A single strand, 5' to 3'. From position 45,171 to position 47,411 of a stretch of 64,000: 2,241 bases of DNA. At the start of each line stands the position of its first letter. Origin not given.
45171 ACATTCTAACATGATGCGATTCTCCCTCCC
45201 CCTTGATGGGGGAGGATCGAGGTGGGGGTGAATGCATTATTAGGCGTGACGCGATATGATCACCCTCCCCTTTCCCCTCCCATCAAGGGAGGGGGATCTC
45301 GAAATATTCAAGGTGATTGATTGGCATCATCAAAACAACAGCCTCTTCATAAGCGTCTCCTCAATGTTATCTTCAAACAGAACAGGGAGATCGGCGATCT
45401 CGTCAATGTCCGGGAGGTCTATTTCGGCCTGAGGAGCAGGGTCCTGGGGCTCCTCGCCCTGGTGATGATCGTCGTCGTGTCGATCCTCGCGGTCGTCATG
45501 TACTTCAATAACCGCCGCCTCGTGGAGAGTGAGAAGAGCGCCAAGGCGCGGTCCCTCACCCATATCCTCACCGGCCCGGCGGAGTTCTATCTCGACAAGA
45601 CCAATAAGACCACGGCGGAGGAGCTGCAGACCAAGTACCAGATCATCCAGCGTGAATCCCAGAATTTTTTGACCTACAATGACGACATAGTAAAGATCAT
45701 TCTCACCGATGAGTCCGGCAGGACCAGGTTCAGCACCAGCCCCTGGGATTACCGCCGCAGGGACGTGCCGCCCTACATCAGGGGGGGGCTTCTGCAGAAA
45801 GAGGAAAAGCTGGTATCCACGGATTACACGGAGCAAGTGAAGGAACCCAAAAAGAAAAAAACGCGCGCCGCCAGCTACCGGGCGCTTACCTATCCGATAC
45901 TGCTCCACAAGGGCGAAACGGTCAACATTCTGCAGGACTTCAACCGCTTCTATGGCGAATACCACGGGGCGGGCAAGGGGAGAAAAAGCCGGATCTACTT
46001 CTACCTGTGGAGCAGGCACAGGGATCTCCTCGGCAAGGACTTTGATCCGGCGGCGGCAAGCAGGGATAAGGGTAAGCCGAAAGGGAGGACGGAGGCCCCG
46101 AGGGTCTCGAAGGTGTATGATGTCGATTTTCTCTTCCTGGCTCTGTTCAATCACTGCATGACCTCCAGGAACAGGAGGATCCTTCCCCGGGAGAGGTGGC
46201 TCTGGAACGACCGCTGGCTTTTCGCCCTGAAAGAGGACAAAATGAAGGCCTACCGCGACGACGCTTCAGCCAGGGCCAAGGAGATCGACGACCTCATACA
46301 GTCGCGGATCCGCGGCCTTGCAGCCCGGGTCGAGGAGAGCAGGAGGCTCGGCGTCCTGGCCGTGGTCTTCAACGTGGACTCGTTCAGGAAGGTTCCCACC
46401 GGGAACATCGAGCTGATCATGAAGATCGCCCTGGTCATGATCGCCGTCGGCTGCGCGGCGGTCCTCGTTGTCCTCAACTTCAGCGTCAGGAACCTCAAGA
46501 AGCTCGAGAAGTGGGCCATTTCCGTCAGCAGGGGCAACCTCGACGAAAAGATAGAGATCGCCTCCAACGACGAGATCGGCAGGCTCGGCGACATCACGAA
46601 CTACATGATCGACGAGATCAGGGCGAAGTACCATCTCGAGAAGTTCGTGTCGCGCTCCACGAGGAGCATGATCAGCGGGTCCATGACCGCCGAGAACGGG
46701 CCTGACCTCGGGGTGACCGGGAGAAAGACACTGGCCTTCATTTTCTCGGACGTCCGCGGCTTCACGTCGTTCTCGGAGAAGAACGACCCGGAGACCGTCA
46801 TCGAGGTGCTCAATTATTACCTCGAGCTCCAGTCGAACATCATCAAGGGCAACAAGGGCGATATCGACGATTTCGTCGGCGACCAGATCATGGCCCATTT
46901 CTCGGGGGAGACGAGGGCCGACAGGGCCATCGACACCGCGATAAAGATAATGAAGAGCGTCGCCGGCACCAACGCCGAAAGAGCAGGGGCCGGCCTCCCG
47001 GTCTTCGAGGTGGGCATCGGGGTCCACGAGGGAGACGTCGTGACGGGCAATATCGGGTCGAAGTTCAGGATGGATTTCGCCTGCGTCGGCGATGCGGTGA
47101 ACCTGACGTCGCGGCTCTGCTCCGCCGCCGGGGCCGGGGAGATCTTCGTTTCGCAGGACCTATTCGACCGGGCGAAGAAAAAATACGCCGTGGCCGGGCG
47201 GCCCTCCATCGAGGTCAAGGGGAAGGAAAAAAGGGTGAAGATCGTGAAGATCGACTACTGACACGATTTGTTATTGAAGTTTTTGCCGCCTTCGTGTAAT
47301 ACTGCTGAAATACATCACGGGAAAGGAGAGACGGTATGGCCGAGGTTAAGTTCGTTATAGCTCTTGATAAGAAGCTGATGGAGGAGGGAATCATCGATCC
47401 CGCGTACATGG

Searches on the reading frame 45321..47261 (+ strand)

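Call 36: search_protein_families(library=ncbifam, proteins=[window:45321-47261:+], max_evalue=1e-8)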
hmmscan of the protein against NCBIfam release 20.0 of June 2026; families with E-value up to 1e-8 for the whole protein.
window:45321-47261:+ (646 aa): 0 families

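Call 58: search_protein_families(library=pfam, proteins=[window:45321-47261:+], max_evalue=0.00001)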
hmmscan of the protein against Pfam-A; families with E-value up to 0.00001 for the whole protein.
window:45321-47261:+ (646 aa): 2 families
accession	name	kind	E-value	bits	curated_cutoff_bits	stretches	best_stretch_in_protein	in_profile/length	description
PF00211.25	Guanylate_cyc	-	1.6e-19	70.7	21.9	1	471-637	9-175/183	Adenylate and Guanylate cyclase catalytic domain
PF00672.30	HAMP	-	1.2e-07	32.4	25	1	388-434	6-52/53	HAMP domain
